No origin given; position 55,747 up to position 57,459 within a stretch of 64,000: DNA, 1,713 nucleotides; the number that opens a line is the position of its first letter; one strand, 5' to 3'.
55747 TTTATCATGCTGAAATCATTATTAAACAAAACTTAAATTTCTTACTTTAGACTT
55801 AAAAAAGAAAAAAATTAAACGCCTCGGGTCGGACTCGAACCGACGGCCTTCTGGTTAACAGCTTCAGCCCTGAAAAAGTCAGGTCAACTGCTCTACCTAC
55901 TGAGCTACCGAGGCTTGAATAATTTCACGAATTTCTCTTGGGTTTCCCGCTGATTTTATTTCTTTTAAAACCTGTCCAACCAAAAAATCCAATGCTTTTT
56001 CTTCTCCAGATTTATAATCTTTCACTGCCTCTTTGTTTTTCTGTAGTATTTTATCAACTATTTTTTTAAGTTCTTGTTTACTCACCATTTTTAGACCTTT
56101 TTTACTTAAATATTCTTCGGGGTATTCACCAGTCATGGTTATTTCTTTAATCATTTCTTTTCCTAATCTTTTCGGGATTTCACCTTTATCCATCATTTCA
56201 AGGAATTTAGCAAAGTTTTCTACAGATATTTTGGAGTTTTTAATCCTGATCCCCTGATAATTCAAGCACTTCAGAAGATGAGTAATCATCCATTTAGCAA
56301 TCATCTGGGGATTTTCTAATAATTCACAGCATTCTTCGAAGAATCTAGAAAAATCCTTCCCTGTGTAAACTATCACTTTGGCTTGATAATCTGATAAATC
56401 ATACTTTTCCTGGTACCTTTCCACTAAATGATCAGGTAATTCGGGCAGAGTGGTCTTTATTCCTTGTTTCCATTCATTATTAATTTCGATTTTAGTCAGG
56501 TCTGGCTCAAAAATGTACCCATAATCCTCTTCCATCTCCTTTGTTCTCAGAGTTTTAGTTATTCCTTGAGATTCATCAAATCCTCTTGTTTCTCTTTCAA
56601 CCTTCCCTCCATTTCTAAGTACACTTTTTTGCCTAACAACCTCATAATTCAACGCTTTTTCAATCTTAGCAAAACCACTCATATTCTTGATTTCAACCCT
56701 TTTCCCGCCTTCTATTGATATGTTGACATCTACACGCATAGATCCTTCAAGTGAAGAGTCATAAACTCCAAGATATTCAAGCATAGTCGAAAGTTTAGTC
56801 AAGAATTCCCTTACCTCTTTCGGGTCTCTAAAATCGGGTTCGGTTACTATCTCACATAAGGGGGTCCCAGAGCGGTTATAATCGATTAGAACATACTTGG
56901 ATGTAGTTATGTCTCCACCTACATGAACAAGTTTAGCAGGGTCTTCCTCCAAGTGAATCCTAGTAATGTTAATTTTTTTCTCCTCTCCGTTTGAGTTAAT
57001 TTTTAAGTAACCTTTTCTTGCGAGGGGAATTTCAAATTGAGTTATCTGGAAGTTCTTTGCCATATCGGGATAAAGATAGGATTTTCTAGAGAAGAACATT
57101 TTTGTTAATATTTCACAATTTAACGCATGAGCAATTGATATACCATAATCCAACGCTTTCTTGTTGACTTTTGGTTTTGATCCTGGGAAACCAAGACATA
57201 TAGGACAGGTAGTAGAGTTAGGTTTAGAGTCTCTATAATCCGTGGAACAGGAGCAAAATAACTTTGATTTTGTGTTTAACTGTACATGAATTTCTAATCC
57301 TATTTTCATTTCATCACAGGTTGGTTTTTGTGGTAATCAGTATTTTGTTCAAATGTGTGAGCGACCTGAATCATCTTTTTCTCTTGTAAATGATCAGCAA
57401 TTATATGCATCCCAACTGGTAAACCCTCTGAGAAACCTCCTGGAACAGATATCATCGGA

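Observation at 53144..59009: Two different tRNA-Asn(GUU) genes, each welded to one of the two Asn-tRNA pathways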

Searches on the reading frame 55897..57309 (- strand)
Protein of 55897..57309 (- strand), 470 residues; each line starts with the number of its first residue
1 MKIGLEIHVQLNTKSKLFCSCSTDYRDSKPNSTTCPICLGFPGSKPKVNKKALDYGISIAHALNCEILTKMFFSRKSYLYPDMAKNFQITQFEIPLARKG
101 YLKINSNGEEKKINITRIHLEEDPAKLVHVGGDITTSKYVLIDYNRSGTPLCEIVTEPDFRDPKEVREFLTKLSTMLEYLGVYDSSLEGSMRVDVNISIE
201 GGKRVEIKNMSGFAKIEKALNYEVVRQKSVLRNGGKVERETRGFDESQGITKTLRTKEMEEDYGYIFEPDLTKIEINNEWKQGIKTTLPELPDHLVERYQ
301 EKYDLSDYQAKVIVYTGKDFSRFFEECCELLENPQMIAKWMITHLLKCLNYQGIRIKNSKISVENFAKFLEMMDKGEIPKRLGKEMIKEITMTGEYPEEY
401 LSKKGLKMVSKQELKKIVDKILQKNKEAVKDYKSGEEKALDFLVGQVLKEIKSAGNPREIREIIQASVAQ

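Call 6: search_protein_families(library=ncbifam, proteins=[window:55897-57309:-], max_evalue=0.001)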
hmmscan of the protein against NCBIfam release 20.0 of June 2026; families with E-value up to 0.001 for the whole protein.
window:55897-57309:- (470 aa): 9 families
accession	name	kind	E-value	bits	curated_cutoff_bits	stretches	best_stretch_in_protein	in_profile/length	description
NF004012.0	PRK05477.1-2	equivalog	5.3e-179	596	338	1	1-469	6-479/481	Asp-tRNA(Asn)/Glu-tRNA(Gln) amidotransferase subunit GatB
TIGR00133.1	gatB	equivalog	7.9e-160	532.5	314.8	1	1-467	6-479/481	Asp-tRNA(Asn)/Glu-tRNA(Gln) amidotransferase subunit GatB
NF004014.0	PRK05477.1-4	equivalog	3.7e-144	481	414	1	3-467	7-473/475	Asp-tRNA(Asn)/Glu-tRNA(Gln) amidotransferase subunit GatB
NF004011.1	PRK05477.1-1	equivalog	1e-130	436.7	680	1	3-468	7-473/475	Asp-tRNA(Asn)/Glu-tRNA(Gln) amidotransferase subunit GatB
NF004015.0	PRK05477.1-5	equivalog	5.6e-125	417.7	628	1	3-468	19-486/488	Asp-tRNA(Asn)/Glu-tRNA(Gln) amidotransferase subunit GatB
NF004013.0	PRK05477.1-3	equivalog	1.2e-118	396.8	653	1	3-468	21-499/501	Asp-tRNA(Asn)/Glu-tRNA(Gln) amidotransferase subunit GatB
NF003107.0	PRK04028.1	equivalog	1.8e-63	215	456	3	47-237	93-270/630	Glu-tRNA(Gln) amidotransferase subunit GatE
TIGR00134.1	gatE_arch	equivalog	2.1e-55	188.1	319.55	3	47-232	91-263/622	Glu-tRNA(Gln) amidotransferase subunit GatE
NF011291.0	PRK14703.1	equivalog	7.8e-28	97.2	681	1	292-468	596-767/769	glutamine--tRNA ligase/YqeY domain fusion protein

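Call 21: find_homologous_proteins(query=window:55897-57309:-, max_evalue=1e-50)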
Query window:55897-57309:- (470 aa): 6687 proteins with E <= 1e-50 among 8000 candidates; the best 120 are listed.
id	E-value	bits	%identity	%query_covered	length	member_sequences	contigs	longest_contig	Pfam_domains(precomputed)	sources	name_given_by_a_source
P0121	0.0e+0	1052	100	100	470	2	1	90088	PF02637.24,PF02934.21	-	-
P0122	3.0e-267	905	86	100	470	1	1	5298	PF02637.24,PF02934.21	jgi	jgi:aspartyl-tRNA(Asn)/glutamyl-tRNA(Gln) amidotransferase subunit B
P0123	8.6e-260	880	81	100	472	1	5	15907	PF02637.24,PF02934.21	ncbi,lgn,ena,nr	ncbi:MAG: Asp-tRNA(Asn)/Glu-tRNA(Gln) amidotransferase subunit GatB [Candidatus Aenigmarchaeota arch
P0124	3.4e-255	865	80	100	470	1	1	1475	PF02637.24,PF02934.21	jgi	-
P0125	6.5e-251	851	79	100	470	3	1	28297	PF02637.24,PF02934.21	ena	-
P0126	8.4e-250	847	77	100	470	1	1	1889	PF02637.24,PF02934.21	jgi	-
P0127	1.3e-248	843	77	100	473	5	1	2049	PF02637.24,PF02934.21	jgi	-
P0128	7.5e-247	838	77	100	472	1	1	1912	PF02637.24,PF02934.21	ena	-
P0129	7.5e-242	821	76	99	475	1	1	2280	PF02637.24,PF02934.21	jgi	jgi:aspartyl-tRNA(Asn)/glutamyl-tRNA(Gln) amidotransferase subunit B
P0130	2.0e-229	780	72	100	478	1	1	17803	PF02637.24,PF02934.21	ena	-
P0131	6.3e-219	746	68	100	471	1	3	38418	PF02637.24,PF02934.21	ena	-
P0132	3.5e-199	681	61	99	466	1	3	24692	PF02637.24,PF02934.21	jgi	-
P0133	2.2e-188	645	61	99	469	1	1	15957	PF02637.24,PF02934.21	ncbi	ncbi:MAG: Asp-tRNA(Asn)/Glu-tRNA(Gln) amidotransferase subunit GatB [Candidatus Aenigmatarchaeota ar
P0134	4.2e-187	641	59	100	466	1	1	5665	PF02637.24,PF02934.21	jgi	jgi:aspartyl-tRNA(Asn)/glutamyl-tRNA(Gln) amidotransferase subunit B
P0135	4.9e-187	641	61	99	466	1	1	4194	PF02637.24,PF02934.21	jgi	jgi:aspartyl-tRNA(Asn)/glutamyl-tRNA(Gln) amidotransferase subunit B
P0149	3.9e-181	621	59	99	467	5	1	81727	PF02637.24,PF02934.21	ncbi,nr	ncbi:MAG: Asp-tRNA(Asn)/Glu-tRNA(Gln) amidotransferase subunit GatB [Candidatus Aenigmarchaeota arch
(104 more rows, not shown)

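Call 22: find_encoding_contigs(protein=P0123, flank=10000, max_places=1)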
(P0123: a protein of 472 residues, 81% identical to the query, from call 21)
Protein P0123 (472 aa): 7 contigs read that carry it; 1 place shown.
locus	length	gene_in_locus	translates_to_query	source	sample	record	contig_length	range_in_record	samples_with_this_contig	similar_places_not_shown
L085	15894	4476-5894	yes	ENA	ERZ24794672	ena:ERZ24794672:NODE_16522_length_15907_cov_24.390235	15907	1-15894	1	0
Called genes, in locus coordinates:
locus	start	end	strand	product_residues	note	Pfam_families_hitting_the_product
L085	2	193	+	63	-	?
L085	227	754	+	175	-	PF02572:CobA_CobO_BtuR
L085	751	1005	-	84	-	PF02150:Zn_ribbon_RPB9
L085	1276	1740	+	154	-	PF13404:HTH_AsnC-type, PF13412:HTH_24, PF01037:AsnC_trans_reg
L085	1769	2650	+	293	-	PF05175:MTS, PF06325:PrmA (weak), PF13847:Methyltransf_31, PF13649:Methyltransf_25 (weak)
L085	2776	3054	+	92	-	PF02686:GatC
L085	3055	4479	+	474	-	PF01425:Amidase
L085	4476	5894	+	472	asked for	PF02934:GatB_N, PF02637:GatB_Yqey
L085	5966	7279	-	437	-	PF00710:Asparaginase, PF17763:Asparaginase_C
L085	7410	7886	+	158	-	PF13404:HTH_AsnC-type, PF13412:HTH_24, PF01037:AsnC_trans_reg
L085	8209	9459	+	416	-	PF00270:DEAD, PF04851:ResIII, PF00271:Helicase_C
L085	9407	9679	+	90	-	PF00313:CSD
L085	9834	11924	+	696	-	PF01935:DUF87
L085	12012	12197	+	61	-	PF07521:RMMBL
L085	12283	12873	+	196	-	-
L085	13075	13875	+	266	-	PF01170:UPF0020 (faint), PF01555:N6_N4_Mtase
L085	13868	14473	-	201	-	-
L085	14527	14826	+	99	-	-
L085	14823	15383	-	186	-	-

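Call 23: find_encoding_contigs(protein=P0125, flank=10000, max_places=1)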
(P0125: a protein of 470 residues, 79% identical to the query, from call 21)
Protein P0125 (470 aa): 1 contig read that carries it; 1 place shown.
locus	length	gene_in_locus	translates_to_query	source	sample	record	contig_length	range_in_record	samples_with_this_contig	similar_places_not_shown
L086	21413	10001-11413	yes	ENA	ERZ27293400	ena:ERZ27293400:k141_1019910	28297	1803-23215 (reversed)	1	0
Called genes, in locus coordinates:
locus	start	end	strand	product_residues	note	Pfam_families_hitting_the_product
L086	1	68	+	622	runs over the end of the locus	PF00317:Ribonuc_red_lgN, PF02867:Ribonuc_red_lgC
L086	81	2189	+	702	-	PF03477:ATP-cone, PF00317:Ribonuc_red_lgN, PF02867:Ribonuc_red_lgC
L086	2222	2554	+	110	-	PF01699:Na_Ca_ex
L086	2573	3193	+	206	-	PF01699:Na_Ca_ex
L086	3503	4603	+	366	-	PF00266:Aminotran_5, PF01053:Cys_Met_Meta_PP (weak)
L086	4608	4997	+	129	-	PF01592:NifU_N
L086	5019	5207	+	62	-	PF12797:Fer4_2 (weak), PF00037:Fer4 (weak), PF13459:Fer4_15, PF14697:Fer4_21 (weak), PF13370:Fer4_13, PF12838:Fer4_7 (weak)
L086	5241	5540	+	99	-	PF01883:FeS_assembly_P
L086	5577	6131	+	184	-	PF02572:CobA_CobO_BtuR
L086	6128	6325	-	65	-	PF02150:Zn_ribbon_RPB9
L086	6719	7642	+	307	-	PF12840:HTH_20 (weak), PF01022:HTH_5 (faint), PF05124:S_layer_C (weak)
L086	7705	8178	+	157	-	-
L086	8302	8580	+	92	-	PF02686:GatC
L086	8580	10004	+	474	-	PF01425:Amidase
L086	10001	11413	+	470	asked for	PF02934:GatB_N, PF02637:GatB_Yqey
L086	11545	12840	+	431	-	PF01336:tRNA_anti-codon, PF00152:tRNA-synt_2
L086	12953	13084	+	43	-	-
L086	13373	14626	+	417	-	PF00270:DEAD, PF04851:ResIII, PF00271:Helicase_C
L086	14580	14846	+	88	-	PF00313:CSD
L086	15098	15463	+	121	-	PF17135:Ribosomal_L18, PF00828:Ribosomal_L27A (weak)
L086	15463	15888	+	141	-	PF00572:Ribosomal_L13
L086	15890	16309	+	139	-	PF00380:Ribosomal_S9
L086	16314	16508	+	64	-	PF01194:RNA_pol_N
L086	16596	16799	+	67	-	-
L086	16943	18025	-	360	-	PF00579:tRNA-synt_1b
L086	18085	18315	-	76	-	-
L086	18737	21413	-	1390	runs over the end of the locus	PF00270:DEAD, PF04851:ResIII, PF14890:Intein_splicing, PF14528:LAGLIDADG_3, PF00271:Helicase_C (weak), PF19306:WHD_Lhr, PF08494:DEAD_assoc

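Call 24: find_encoding_contigs(protein=P0130, flank=10000, max_places=1)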
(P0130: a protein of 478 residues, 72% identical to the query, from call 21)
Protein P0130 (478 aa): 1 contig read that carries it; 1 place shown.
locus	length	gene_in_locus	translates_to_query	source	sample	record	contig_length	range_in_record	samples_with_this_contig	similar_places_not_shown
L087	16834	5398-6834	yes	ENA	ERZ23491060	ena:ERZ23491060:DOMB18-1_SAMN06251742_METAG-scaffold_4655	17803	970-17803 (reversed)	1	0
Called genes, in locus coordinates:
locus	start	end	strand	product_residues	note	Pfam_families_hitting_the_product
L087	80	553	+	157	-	-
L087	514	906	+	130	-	-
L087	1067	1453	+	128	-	-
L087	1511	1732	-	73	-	PF02150:Zn_ribbon_RPB9 (weak)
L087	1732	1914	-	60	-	-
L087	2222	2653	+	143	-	PF13404:HTH_AsnC-type (weak), PF13412:HTH_24, PF01037:AsnC_trans_reg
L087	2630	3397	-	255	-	-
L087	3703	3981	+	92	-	PF02686:GatC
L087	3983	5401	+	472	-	PF01425:Amidase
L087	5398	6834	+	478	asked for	PF02934:GatB_N, PF02637:GatB_Yqey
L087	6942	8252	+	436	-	PF01336:tRNA_anti-codon, PF00152:tRNA-synt_2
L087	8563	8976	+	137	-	PF00293:NUDIX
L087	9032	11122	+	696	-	PF01935:DUF87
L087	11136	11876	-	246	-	PF07690:MFS_1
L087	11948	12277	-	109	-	-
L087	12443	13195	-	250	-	PF13384:HTH_23 (weak), PF14528:LAGLIDADG_3 (weak)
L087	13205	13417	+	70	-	-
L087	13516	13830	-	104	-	-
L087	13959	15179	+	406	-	PF00999:Na_H_Exchanger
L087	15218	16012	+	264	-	-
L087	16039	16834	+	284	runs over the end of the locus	PF00491:Arginase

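Call 37: find_related_loci(query=window:55897-57309:-, collection=metagenome_contigs, flank=6000)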
Query window:55897-57309:- (470 aa) in metagenome_contigs; peptide patterns used: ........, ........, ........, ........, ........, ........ (x = any residue, [..] = any of these).
156 stretches matched a pattern; 72 encode a relative of the query (tblastn E <= 1e-3); 72 distinct loci.
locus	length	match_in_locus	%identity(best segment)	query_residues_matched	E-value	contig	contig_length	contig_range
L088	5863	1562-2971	92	1-470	0e+0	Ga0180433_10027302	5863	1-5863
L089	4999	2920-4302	59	1-464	0e+0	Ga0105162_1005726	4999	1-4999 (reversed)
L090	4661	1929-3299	55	3-465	0e+0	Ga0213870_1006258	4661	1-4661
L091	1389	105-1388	54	3-447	0e+0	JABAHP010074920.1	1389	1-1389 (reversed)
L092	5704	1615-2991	50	1-465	3e-151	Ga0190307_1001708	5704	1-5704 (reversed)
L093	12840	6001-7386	49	1-464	2e-148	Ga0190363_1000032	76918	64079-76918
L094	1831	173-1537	52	1-465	4e-156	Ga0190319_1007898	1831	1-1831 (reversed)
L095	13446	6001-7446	46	1-462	3e-139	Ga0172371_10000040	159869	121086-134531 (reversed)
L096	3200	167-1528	46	3-465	1e-143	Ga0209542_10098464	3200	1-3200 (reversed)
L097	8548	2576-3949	47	3-468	1e-136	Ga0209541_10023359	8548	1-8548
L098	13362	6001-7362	46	2-465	2e-135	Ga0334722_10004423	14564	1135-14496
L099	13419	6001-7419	44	1-470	2e-135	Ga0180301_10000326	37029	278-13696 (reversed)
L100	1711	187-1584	45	3-465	4e-145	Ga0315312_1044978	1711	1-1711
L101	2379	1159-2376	51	1-416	2e-139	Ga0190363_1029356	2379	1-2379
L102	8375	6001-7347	47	3-459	5e-131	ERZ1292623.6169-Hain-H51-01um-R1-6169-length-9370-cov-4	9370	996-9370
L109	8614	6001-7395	45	1-465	5e-127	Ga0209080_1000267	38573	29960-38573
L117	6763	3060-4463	44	1-468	5e-123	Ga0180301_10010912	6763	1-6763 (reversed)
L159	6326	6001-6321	50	1-102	4e-30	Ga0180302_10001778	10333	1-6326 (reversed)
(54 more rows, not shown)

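Call 41: find_encoding_contigs(protein=P0131, flank=8000, max_places=1)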
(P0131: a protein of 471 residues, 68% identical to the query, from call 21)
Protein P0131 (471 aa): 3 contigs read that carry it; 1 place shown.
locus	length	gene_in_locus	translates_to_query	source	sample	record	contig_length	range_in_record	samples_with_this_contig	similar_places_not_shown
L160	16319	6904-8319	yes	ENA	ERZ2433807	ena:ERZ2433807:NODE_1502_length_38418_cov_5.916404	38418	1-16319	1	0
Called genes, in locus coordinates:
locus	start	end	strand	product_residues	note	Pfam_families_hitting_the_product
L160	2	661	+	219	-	?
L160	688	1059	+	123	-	PF18898:DUF5654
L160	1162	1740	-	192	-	PF00486:Trans_reg_C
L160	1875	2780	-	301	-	PF01171:ATP_bind_3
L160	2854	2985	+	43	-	-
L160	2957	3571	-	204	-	PF02223:Thymidylate_kin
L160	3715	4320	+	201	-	PF00265:TK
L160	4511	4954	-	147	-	PF24250:HVO_2718 (faint), PF01381:HTH_3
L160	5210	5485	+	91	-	PF02686:GatC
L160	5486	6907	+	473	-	PF01425:Amidase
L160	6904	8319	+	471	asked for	PF02934:GatB_N, PF02637:GatB_Yqey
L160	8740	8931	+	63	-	-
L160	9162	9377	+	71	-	PF13396:PLDc_N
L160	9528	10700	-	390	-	-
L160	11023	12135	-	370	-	PF05559:DUF763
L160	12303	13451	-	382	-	PF18915:DUF5667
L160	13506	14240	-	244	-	PF00005:ABC_tran, PF02463:SMC_N, PF13304:AAA_21 (faint)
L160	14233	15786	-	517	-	PF00528:BPD_transp_1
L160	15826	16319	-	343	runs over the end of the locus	PF13531:SBP_bac_11, PF01547:SBP_bac_1, PF13416:SBP_bac_8, PF13343:SBP_bac_6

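Call 46: find_encoding_contigs(protein=P0149, flank=8000, max_places=1)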
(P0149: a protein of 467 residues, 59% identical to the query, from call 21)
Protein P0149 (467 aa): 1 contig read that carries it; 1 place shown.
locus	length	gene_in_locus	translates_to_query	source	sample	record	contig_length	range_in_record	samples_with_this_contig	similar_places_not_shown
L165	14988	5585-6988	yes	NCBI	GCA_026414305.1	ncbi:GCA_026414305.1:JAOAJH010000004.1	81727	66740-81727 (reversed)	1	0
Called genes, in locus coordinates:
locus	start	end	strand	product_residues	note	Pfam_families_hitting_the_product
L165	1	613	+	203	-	?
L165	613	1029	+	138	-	-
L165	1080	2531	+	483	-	-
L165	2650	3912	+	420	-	PF01336:tRNA_anti-codon, PF00152:tRNA-synt_2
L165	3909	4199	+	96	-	PF02686:GatC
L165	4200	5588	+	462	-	PF01425:Amidase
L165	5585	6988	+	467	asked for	PF02934:GatB_N, PF02637:GatB_Yqey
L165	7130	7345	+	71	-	-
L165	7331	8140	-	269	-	PF01402:RHH_1 (weak), PF00483:NTP_transferase, PF12804:NTP_transf_3 (weak)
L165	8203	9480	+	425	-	PF03446:NAD_binding_2 (faint), PF03721:UDPG_MGDP_dh_N, PF00984:UDPG_MGDP_dh, PF03720:UDPG_MGDP_dh_C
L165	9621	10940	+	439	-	PF18195:GatD_N, PF00710:Asparaginase, PF17763:Asparaginase_C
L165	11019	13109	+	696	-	PF01935:DUF87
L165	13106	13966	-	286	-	PF00149:Metallophos, PF12850:Metallophos_2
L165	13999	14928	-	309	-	PF12705:PDDEXK_1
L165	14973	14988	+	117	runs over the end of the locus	-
